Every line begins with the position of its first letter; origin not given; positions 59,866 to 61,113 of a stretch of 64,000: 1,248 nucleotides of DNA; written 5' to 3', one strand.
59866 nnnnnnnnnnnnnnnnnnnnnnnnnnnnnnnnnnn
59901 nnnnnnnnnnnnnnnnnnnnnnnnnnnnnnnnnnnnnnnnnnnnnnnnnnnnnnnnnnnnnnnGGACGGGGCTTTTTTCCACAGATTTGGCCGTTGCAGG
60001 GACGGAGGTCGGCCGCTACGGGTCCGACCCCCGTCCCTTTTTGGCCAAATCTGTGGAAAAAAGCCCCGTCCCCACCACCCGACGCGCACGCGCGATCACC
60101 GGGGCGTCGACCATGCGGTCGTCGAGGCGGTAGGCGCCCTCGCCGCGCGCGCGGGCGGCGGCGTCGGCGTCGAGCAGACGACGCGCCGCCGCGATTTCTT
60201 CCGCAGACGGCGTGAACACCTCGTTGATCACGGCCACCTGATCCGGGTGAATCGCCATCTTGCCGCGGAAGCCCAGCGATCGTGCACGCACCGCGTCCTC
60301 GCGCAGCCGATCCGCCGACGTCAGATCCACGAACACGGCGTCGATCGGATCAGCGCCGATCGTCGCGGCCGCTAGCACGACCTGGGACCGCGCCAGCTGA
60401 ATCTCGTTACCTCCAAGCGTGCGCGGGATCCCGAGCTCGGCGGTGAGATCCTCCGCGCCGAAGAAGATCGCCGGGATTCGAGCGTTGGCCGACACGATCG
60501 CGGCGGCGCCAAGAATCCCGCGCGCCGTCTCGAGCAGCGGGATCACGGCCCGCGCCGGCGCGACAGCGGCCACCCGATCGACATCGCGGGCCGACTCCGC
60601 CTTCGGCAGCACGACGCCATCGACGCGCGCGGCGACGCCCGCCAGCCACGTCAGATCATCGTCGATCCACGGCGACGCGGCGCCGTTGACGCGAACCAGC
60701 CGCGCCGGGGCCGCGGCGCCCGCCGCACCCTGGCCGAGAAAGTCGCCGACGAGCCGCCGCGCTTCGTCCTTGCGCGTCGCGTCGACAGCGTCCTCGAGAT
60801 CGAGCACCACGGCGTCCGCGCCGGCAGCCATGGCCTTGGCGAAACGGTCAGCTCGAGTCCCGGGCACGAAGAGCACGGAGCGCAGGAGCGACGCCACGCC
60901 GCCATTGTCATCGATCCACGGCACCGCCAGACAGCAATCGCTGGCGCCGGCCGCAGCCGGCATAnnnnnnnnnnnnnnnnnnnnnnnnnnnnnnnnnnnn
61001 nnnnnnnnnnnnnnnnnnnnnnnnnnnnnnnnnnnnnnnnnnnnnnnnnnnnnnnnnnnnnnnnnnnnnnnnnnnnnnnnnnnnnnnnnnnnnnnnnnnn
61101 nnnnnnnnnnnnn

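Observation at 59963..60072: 110-bp nested perfect palindrome wedged between convergent operons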

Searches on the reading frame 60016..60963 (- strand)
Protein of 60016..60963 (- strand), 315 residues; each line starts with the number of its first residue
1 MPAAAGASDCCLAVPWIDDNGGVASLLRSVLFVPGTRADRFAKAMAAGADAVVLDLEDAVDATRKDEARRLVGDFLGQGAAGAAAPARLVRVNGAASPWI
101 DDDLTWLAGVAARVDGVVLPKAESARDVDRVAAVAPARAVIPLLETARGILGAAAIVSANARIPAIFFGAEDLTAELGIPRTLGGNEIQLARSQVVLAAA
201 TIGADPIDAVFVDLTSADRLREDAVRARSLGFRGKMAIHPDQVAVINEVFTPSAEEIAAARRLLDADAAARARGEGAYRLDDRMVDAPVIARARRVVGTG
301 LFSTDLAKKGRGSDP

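Call 15: find_homologous_proteins(query=window:60016-60963:-, max_evalue=1e-20)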
Query window:60016-60963:- (315 aa): 4719 proteins with E <= 1e-20 among 8000 candidates; the best 120 are listed.
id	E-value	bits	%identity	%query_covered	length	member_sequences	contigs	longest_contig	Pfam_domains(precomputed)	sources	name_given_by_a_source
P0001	1.7e-188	643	100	100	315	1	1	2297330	PF03328.21,PF15617.13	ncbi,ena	-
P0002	1.9e-126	440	77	92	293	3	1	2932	PF03328.21,PF15617.13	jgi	jgi:citrate lyase subunit beta / citryl-CoA lyase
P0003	3.4e-124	432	74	90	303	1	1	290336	PF03328.21,PF15617.13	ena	-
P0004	5.0e-123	428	78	87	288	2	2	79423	PF03328.21,PF15617.13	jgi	jgi:citrate lyase subunit beta/citryl-CoA lyase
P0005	5.5e-123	428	74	93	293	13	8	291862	PF03328.21,PF15617.13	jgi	jgi:citrate lyase subunit beta/citryl-CoA lyase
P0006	3.0e-122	426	75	92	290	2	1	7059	PF03328.21,PF15617.13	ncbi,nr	ncbi:MAG TPA: CoA ester lyase, partial [Vicinamibacterales bacterium]|nr:CoA ester lyase [Vicinamiba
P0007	1.3e-118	414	73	90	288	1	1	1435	PF03328.21,PF15617.13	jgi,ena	-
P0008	3.0e-117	409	76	87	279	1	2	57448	PF03328.21,PF15617.13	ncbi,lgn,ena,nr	ncbi:MAG TPA: CoA ester lyase [Vicinamibacterales bacterium]|nr:CoA ester lyase [Vicinamibacterales 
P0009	2.1e-116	406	71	90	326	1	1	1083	PF03328.21,PF15617.13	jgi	jgi:citrate lyase subunit beta/citryl-CoA lyase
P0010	1.9e-115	403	71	87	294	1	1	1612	PF03328.21,PF15617.13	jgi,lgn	jgi:citrate lyase subunit beta/citryl-CoA lyase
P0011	1.9e-114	400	74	88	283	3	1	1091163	PF03328.21,PF15617.13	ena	-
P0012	6.5e-114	398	72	87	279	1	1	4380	PF03328.21,PF15617.13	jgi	jgi:citrate lyase beta subunit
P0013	7.7e-114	398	71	87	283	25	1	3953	PF03328.21,PF15617.13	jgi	jgi:citrate lyase subunit beta/citryl-CoA lyase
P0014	7.8e-114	398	72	87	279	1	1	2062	PF03328.21,PF15617.13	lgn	-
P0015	8.4e-114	398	73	88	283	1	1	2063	PF03328.21,PF15617.13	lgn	-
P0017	1.2e-112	394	75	86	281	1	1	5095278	PF03328.21,PF15617.13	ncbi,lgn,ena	-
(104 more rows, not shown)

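Call 17: find_encoding_contigs(protein=P0001, flank=10000, max_places=3)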
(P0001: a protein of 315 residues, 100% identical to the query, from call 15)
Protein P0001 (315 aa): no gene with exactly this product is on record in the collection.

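Call 18: find_encoding_contigs(protein=P0005, flank=10000, max_places=3)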
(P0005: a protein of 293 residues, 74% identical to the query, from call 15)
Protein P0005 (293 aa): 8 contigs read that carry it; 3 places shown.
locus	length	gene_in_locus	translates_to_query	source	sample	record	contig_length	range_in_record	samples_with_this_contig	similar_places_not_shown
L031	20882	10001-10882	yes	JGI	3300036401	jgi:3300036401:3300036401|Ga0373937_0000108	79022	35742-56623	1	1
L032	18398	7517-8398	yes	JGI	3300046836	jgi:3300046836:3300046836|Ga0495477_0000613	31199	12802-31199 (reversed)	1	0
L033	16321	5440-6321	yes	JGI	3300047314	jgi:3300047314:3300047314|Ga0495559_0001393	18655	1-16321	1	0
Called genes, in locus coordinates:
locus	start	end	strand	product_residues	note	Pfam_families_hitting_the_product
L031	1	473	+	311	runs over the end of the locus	-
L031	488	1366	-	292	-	PF00753:Lactamase_B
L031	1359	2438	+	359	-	-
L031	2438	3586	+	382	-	PF13205:Big_5 (faint)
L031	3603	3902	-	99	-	-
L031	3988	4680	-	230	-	-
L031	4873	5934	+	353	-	PF21686:LigD_Prim-Pol, PF01896:DNA_primase_S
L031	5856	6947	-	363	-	PF01068:DNA_ligase_A_M, PF04679:DNA_ligase_A_C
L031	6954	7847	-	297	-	PF01979:Amidohydro_1, PF07969:Amidohydro_3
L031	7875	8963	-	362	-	-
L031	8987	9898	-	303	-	PF01149:Fapy_DNA_glyco, PF06831:H2TH, PF06827:zf-FPG_IleRS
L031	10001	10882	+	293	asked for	PF03328:HpcH_HpaI, PF15617:C-C_Bond_Lyase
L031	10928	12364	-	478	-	PF00171:Aldedh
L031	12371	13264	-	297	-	PF02826:2-Hacid_dh_C (faint), PF03446:NAD_binding_2, PF03807:F420_oxidored (weak), PF14833:NAD_binding_11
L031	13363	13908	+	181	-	PF07638:Sigma70_ECF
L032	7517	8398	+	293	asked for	PF03328:HpcH_HpaI, PF15617:C-C_Bond_Lyase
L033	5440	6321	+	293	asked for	PF03328:HpcH_HpaI, PF15617:C-C_Bond_Lyase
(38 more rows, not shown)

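Call 19: find_encoding_contigs(protein=P0003, flank=10000, max_places=2)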
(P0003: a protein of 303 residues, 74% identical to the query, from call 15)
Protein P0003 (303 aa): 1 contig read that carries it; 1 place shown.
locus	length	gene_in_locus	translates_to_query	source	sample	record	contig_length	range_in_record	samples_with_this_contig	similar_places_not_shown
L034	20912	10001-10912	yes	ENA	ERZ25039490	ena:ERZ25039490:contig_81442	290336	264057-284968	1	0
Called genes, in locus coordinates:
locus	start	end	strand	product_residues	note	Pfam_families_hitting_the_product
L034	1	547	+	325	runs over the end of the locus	PF12852:Cupin_6, PF12833:HTH_18, PF00165:HTH_AraC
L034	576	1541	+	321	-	PF00248:Aldo_ket_red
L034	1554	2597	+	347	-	PF21686:LigD_Prim-Pol, PF01896:DNA_primase_S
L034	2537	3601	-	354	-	PF01068:DNA_ligase_A_M, PF04679:DNA_ligase_A_C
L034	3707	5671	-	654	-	PF01979:Amidohydro_1, PF07969:Amidohydro_3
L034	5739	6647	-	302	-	PF01149:Fapy_DNA_glyco, PF06831:H2TH, PF06827:zf-FPG_IleRS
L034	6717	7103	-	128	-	-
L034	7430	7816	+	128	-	PF00534:Glycos_transf_1, PF13692:Glyco_trans_1_4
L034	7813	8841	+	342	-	PF14742:GDE_N_bis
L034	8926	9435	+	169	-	-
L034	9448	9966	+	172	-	PF22422:MGH1-like_GH (weak)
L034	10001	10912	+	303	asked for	PF03328:HpcH_HpaI, PF15617:C-C_Bond_Lyase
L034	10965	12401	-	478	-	PF00171:Aldedh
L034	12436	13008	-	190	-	-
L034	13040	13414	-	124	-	PF04972:BON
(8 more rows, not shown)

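Call 20: find_encoding_contigs(protein=P0011, flank=10000, max_places=2)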
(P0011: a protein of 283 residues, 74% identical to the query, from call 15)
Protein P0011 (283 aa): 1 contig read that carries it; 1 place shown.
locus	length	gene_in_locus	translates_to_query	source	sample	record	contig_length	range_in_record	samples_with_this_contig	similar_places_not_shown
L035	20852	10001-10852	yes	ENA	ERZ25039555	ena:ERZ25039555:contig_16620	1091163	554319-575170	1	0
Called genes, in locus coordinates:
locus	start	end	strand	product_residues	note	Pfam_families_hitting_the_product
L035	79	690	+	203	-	PF13505:OMP_b-brl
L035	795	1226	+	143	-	-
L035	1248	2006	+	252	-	-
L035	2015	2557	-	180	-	PF12867:DinB_2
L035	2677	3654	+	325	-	PF12852:Cupin_6, PF00165:HTH_AraC (faint), PF12833:HTH_18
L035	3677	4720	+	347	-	PF21686:LigD_Prim-Pol, PF01896:DNA_primase_S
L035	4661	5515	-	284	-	PF01068:DNA_ligase_A_M, PF04679:DNA_ligase_A_C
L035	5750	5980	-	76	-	PF01979:Amidohydro_1, PF07969:Amidohydro_3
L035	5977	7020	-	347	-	-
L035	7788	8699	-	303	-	PF01149:Fapy_DNA_glyco, PF06831:H2TH, PF06827:zf-FPG_IleRS (weak)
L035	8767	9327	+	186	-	-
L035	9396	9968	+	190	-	PF03358:FMN_red, PF02525:Flavodoxin_2 (weak)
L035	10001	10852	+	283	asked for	PF03328:HpcH_HpaI, PF15617:C-C_Bond_Lyase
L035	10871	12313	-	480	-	PF00171:Aldedh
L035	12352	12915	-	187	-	PF11181:YflT (faint)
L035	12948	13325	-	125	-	PF04972:BON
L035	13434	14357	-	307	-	PF02826:2-Hacid_dh_C (weak), PF03446:NAD_binding_2, PF03807:F420_oxidored (weak), PF14833:NAD_binding_11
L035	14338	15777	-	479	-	PF00171:Aldedh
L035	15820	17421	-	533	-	PF02776:TPP_enzyme_N, PF00205:TPP_enzyme_M, PF02775:TPP_enzyme_C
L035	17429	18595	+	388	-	PF02771:Acyl-CoA_dh_N, PF02770:Acyl-CoA_dh_M, PF00441:Acyl-CoA_dh_1, PF08028:Acyl-CoA_dh_2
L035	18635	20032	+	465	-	PF02515:CoA_transf_3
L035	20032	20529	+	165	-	PF19315:MC_hydratase, PF01575:MaoC_dehydratas, PF13452:FAS1_DH_region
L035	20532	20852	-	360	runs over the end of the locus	PF03972:MmgE_PrpD_N, PF19305:MmgE_PrpD_C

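Call 22: find_encoding_contigs(protein=P0004, flank=10000, max_places=2)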
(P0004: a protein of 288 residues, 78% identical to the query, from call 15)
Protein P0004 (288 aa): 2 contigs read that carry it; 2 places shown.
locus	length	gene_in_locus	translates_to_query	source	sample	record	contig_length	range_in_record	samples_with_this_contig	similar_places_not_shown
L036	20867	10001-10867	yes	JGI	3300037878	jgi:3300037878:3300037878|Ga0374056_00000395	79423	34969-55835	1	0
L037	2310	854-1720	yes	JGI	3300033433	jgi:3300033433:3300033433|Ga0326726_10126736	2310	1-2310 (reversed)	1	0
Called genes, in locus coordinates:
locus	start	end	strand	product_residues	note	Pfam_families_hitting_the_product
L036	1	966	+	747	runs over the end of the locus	PF00069:Pkinase, PF01636:APH (faint), PF07714:PK_Tyr_Ser-Thr, PF03109:ABC1 (weak), PF13428:TPR_14 (faint), PF13431:TPR_17 (faint), PF07719:TPR_2 (faint), PF13414:TPR_11 (faint), +1 more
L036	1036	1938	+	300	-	PF13353:Fer4_12 (faint), PF12838:Fer4_7 (faint), PF12797:Fer4_2 (faint), PF12837:Fer4_6 (faint), PF13187:Fer4_9 (weak), PF14697:Fer4_21, PF00037:Fer4 (weak), PF04055:Radical_SAM, +2 more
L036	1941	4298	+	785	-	PF02901:PFL-like, PF01228:Gly_radical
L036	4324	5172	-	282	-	PF00753:Lactamase_B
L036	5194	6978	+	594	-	-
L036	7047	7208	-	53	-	PF04945:YHS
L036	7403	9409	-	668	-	PF01979:Amidohydro_1, PF07969:Amidohydro_3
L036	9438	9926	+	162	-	PF18899:DUF5655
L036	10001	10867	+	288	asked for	PF03328:HpcH_HpaI, PF15617:C-C_Bond_Lyase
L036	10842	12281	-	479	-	PF00171:Aldedh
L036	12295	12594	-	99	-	-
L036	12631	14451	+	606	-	PF00117:GATase, PF02540:NAD_synthase (faint), PF00958:GMP_synt_C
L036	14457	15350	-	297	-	PF02826:2-Hacid_dh_C (weak), PF03446:NAD_binding_2, PF03807:F420_oxidored (weak), PF14833:NAD_binding_11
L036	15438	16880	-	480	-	PF00171:Aldedh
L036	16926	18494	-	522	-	PF02776:TPP_enzyme_N, PF00205:TPP_enzyme_M, PF02775:TPP_enzyme_C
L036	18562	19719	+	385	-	PF02771:Acyl-CoA_dh_N, PF02770:Acyl-CoA_dh_M, PF00441:Acyl-CoA_dh_1, PF08028:Acyl-CoA_dh_2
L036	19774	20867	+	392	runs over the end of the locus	PF02515:CoA_transf_3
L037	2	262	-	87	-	?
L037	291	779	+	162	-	PF18899:DUF5655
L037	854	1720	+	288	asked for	PF03328:HpcH_HpaI, PF15617:C-C_Bond_Lyase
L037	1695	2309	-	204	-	?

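Call 23: find_encoding_contigs(protein=P0008, flank=10000, max_places=2)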
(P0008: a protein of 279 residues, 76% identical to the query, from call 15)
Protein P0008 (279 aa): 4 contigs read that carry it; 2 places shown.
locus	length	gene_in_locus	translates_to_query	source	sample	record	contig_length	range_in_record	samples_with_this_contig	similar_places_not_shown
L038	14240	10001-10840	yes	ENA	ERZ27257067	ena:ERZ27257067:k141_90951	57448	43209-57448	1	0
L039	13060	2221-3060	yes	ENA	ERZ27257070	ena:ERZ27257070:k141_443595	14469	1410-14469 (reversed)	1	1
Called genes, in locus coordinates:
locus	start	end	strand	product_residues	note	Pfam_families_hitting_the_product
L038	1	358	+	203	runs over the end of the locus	PF13505:OMP_b-brl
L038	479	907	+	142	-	PF21863:HTH_67 (weak)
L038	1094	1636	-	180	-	PF12867:DinB_2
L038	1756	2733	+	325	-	PF12852:Cupin_6, PF12833:HTH_18, PF00165:HTH_AraC (weak)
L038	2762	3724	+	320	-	PF00248:Aldo_ket_red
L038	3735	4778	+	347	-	PF21686:LigD_Prim-Pol, PF01896:DNA_primase_S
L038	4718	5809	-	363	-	PF01068:DNA_ligase_A_M, PF04679:DNA_ligase_A_C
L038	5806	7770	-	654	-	PF01979:Amidohydro_1, PF07969:Amidohydro_3 (weak)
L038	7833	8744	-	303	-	PF01149:Fapy_DNA_glyco, PF06831:H2TH, PF06827:zf-FPG_IleRS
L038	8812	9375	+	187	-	-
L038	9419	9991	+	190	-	PF03358:FMN_red, PF02525:Flavodoxin_2 (weak)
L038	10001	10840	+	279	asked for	PF03328:HpcH_HpaI, PF15617:C-C_Bond_Lyase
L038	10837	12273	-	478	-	PF00171:Aldedh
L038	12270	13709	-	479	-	PF00672:HAMP, PF00512:HisKA, PF02518:HATPase_c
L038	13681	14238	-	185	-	?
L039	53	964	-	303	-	PF01149:Fapy_DNA_glyco, PF06831:H2TH, PF06827:zf-FPG_IleRS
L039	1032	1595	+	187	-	-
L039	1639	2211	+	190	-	PF03358:FMN_red, PF02525:Flavodoxin_2 (weak)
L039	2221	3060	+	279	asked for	PF03328:HpcH_HpaI, PF15617:C-C_Bond_Lyase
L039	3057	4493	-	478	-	PF00171:Aldedh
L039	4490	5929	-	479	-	PF00672:HAMP, PF00512:HisKA, PF02518:HATPase_c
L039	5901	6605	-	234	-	PF00072:Response_reg, PF00486:Trans_reg_C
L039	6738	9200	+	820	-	PF12704:MacB_PCD, PF02687:FtsX, PF12704:MacB_PCD, PF02687:FtsX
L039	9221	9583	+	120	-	-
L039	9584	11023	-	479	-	PF01435:Peptidase_M48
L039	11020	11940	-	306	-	PF02826:2-Hacid_dh_C, PF03446:NAD_binding_2, PF03807:F420_oxidored (weak), PF14833:NAD_binding_11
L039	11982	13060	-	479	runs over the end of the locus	PF00171:Aldedh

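Call 24: find_encoding_contigs(protein=P0017, flank=10000, max_places=1)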
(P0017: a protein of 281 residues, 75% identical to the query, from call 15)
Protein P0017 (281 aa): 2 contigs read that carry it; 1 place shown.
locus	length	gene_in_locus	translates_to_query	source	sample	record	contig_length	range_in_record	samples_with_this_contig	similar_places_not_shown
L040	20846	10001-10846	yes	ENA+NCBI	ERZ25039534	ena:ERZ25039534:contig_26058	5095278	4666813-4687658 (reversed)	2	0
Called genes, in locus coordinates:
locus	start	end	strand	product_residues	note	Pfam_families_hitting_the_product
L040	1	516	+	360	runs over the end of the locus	-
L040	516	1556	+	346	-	PF13205:Big_5 (faint)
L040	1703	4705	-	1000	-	PF17874:TPR_MalT, PF13424:TPR_12 (weak), PF13374:TPR_10 (weak), PF13424:TPR_12, PF24885:TPR_NPHP3, PF13374:TPR_10, PF13424:TPR_12, PF12770:CHAT, +4 more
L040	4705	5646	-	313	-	-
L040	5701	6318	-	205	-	-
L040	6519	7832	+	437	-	PF00083:Sugar_tr, PF07690:MFS_1, PF00083:Sugar_tr (weak), PF07690:MFS_1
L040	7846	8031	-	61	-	-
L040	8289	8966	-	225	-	PF07589:PEP_exosort_dom (weak)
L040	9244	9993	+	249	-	-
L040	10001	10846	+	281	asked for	PF03328:HpcH_HpaI, PF15617:C-C_Bond_Lyase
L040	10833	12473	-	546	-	PF02878:PGM_PMM_I, PF02879:PGM_PMM_II, PF02880:PGM_PMM_III, PF00408:PGM_PMM_IV (weak)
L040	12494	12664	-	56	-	PF00278:Orn_DAP_Arg_deC (weak)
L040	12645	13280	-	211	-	PF00278:Orn_DAP_Arg_deC (weak), PF02784:Orn_Arg_deC_N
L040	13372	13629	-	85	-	PF02784:Orn_Arg_deC_N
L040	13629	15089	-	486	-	PF03435:Sacchrp_dh_NADP, PF16653:Sacchrp_dh_C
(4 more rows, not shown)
